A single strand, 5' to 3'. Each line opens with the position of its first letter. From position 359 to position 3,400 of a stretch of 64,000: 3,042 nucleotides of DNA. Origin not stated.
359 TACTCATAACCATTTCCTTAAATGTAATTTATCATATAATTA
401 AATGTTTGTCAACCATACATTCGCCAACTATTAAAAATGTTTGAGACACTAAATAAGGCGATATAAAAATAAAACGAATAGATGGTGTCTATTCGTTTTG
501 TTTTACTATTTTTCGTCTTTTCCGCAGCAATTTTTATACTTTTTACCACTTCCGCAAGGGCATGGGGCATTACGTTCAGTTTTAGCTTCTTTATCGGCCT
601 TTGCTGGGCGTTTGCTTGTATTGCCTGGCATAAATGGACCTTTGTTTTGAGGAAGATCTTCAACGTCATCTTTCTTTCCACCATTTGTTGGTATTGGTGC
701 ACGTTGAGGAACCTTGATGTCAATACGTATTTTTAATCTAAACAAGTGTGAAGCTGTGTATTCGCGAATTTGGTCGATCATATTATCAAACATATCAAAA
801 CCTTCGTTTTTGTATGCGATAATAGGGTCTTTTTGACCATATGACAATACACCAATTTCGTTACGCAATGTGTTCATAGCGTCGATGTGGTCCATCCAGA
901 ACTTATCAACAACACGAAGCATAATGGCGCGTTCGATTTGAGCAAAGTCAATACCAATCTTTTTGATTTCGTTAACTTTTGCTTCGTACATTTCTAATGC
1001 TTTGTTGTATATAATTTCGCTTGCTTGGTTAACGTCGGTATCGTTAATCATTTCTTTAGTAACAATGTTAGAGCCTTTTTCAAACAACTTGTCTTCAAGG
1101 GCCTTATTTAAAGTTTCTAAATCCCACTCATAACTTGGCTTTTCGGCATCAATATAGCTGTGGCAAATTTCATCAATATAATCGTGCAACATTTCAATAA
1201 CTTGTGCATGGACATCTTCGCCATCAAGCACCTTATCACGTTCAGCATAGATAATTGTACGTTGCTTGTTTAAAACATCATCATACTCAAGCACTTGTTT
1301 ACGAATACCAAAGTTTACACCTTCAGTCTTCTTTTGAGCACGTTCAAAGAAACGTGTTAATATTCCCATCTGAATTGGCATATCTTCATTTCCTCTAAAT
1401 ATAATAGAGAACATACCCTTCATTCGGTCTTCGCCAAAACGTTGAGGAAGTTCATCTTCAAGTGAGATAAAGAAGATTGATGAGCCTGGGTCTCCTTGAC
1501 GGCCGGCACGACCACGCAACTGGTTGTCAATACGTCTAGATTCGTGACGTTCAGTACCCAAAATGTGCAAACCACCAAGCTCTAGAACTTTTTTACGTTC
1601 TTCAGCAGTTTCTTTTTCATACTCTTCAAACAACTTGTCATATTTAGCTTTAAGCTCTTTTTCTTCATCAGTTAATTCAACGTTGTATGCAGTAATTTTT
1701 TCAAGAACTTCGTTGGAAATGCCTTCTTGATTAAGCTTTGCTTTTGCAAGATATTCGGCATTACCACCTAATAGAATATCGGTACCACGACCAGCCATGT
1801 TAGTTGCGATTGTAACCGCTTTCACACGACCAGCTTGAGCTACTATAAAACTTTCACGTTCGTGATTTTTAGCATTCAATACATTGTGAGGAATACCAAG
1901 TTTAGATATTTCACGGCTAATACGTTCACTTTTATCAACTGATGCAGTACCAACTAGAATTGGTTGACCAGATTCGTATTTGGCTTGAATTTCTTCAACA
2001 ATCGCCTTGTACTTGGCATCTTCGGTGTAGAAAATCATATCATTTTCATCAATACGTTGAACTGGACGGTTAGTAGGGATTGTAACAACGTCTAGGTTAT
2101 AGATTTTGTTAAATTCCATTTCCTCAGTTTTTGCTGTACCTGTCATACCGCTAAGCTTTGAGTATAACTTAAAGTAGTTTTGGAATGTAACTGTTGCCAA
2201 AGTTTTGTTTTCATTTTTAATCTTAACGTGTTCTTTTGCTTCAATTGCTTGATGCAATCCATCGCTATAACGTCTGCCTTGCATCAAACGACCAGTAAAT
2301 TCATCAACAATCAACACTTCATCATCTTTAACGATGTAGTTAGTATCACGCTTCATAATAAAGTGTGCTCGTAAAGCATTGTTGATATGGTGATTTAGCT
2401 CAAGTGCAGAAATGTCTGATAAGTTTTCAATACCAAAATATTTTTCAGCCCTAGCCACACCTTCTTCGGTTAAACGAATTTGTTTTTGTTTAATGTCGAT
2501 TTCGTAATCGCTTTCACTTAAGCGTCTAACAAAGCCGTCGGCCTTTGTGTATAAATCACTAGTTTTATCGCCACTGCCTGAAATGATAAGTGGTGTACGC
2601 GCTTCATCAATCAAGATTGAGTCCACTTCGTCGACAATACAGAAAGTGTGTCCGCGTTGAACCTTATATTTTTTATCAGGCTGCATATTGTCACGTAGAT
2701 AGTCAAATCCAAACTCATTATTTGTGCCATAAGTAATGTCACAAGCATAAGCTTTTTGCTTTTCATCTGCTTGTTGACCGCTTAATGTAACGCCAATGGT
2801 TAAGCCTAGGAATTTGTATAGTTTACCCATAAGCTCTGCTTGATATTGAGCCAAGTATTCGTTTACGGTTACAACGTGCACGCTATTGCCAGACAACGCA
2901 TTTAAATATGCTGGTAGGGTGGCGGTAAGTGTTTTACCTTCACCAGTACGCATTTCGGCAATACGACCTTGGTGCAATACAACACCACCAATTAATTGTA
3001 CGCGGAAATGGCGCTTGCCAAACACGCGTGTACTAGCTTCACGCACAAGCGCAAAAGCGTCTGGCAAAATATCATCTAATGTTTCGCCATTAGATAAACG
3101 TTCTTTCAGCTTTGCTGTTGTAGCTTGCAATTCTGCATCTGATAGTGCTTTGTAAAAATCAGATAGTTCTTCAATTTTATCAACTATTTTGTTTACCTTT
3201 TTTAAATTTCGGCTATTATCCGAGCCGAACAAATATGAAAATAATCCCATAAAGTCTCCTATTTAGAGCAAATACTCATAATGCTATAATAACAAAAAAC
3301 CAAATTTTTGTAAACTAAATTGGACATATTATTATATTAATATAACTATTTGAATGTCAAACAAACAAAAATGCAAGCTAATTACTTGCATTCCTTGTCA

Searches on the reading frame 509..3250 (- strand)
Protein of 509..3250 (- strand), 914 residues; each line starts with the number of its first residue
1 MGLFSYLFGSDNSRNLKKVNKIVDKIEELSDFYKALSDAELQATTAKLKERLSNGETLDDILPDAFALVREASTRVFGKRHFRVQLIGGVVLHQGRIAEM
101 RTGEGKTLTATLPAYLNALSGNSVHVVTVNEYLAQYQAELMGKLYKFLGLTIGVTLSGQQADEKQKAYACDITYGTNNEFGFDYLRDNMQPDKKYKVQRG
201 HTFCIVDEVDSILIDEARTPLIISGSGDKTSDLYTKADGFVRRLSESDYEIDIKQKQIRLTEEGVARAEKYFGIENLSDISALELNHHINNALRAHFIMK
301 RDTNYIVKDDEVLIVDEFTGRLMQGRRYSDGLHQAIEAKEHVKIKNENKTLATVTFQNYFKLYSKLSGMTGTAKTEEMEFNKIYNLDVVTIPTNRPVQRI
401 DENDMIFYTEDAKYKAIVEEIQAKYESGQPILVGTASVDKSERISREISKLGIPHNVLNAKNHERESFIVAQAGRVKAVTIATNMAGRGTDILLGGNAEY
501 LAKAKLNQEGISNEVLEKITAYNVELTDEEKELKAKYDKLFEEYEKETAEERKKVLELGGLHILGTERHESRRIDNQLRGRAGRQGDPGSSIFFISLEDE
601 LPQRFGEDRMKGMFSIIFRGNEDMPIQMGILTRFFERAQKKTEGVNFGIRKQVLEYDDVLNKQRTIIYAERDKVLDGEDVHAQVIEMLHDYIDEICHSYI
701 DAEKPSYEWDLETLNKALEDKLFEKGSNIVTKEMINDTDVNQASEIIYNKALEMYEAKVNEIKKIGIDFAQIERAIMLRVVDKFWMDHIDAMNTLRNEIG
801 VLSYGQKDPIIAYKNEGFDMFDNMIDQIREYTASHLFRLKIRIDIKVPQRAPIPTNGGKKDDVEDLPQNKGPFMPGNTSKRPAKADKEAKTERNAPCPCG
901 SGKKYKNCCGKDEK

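Call 53: search_protein_families(library=pfam, proteins=[window:509-3250:-], max_evalue=0.00001)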
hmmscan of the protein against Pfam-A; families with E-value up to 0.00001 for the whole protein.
window:509-3250:- (914 aa): 6 families
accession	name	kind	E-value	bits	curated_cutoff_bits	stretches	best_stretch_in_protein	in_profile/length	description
PF07517.20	SecA_DEAD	-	6.9e-127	423.1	24.6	1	7-381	4-290/290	SecA DEAD-like domain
PF21090.3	P-loop_SecA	-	8.2e-86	287.3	27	1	396-615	1-198/205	SecA P-loop domain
PF07516.18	SecA_SW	-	2e-63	214.5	26.7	1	625-839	1-199/200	SecA Wing and Scaffold domain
PF01043.26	SecA_PP_bind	-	7.7e-43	146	23.5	1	230-337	2-110/110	SecA preprotein cross-linking domain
PF00270.35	DEAD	-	1e-09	38.8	26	1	97-214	18-131/167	DEAD/DEAH box helicase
PF02810.21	SEC-C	-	6.3e-09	36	20.4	1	893-911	1-19/19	SEC-C motif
